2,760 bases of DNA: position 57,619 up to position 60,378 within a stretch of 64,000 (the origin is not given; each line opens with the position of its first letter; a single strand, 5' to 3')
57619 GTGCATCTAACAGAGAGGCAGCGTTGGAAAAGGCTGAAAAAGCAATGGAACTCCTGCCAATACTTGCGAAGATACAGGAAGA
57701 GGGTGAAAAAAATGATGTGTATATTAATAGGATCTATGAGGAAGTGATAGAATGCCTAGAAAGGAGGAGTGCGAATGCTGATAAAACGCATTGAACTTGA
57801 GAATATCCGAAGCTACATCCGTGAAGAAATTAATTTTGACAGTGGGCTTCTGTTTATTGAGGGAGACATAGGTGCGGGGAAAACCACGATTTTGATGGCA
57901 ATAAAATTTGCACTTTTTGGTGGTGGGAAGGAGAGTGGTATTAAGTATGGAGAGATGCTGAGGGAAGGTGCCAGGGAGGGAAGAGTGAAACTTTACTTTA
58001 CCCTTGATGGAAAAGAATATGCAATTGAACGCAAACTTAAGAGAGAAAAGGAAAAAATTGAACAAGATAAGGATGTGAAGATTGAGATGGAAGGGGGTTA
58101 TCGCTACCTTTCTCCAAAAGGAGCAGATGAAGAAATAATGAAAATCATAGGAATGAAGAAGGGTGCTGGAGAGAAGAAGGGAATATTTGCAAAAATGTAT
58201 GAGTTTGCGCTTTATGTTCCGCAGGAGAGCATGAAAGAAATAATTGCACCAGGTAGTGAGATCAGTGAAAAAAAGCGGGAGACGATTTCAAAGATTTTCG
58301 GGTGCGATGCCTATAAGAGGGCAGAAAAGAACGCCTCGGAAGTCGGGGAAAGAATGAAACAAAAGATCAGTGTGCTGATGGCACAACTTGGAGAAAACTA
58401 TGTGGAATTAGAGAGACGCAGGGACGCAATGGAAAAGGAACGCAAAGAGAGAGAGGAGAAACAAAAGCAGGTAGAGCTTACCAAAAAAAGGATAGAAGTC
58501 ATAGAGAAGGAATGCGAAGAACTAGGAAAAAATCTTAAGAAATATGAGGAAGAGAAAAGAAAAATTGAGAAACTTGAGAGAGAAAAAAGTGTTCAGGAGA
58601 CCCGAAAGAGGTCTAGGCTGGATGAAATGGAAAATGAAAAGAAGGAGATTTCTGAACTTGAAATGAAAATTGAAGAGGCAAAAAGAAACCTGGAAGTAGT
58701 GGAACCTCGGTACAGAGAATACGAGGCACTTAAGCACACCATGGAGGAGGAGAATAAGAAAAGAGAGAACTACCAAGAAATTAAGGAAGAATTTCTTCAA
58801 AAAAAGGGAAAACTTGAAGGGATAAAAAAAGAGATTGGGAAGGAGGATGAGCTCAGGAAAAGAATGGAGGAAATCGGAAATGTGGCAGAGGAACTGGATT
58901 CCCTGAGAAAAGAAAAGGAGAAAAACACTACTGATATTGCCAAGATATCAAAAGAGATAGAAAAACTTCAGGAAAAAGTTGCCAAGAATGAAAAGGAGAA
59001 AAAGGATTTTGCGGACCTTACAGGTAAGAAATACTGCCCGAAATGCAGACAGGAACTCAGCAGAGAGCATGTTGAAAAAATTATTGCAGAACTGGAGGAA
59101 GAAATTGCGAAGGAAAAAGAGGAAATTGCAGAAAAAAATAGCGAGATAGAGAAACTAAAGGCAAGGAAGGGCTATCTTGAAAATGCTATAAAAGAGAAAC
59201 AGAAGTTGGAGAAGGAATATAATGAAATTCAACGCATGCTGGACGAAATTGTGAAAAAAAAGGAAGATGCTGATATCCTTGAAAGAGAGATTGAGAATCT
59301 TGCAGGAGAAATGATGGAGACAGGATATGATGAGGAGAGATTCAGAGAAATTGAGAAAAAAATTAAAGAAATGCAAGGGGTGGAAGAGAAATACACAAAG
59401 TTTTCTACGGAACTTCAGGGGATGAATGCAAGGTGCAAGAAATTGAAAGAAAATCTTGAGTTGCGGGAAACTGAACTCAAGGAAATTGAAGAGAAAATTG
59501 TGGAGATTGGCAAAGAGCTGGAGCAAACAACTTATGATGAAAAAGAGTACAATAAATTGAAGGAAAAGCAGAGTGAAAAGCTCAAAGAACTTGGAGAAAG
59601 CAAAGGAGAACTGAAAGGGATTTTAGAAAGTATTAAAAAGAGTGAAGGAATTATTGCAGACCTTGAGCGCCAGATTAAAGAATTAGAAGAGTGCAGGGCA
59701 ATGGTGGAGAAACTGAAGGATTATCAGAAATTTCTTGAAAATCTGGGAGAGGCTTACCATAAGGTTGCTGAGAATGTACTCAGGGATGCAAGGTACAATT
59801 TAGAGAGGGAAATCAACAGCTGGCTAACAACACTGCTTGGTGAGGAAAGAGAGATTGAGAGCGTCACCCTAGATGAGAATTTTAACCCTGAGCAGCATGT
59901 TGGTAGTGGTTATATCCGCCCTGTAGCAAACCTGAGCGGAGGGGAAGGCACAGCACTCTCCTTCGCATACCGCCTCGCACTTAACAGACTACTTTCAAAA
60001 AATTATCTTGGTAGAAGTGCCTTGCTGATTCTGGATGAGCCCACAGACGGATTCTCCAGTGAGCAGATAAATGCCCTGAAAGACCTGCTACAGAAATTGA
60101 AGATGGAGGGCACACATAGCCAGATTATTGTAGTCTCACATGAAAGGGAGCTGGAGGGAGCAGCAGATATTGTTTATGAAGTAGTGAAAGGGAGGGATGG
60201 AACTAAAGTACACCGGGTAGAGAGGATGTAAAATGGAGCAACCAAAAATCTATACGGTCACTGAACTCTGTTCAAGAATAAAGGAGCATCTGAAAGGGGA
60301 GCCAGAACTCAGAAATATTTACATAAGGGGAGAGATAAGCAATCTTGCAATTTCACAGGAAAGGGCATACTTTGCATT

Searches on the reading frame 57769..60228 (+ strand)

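Call 41: search_protein_families(library=pfam, proteins=[window:57769-60228:+], max_evalue=0.001)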
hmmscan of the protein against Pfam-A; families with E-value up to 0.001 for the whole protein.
window:57769-60228:+ (820 aa): 7 families
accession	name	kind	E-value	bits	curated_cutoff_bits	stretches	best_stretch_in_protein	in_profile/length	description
PF13476.12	AAA_23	-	1e-18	69.1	27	1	7-262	1-199/201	AAA domain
PF13175.12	AAA_15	-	2.7e-10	40.9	32.1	1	3-410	1-266/374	AAA ATPase domain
PF13304.12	AAA_21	-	7.8e-08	33.2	27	1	573-792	84-299/304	AAA domain, putative AbiEii toxin, Type IV TA system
PF13166.12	AAA_13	-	1.5e-06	27.7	36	1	505-792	289-570/713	AAA domain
PF02463.25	SMC_N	-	1.9e-06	27.9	40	1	5-91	2-104/220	RecF/RecN/SMC N terminal domain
PF13558.12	SbcC_Walker_B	-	2e-05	25.2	27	1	712-775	24-89/90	SbcC/RAD50-like, Walker B motif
PF13555.12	AAA_29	-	0.00071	19.7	27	0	6-52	2-49/61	P-loop containing region of AAA domain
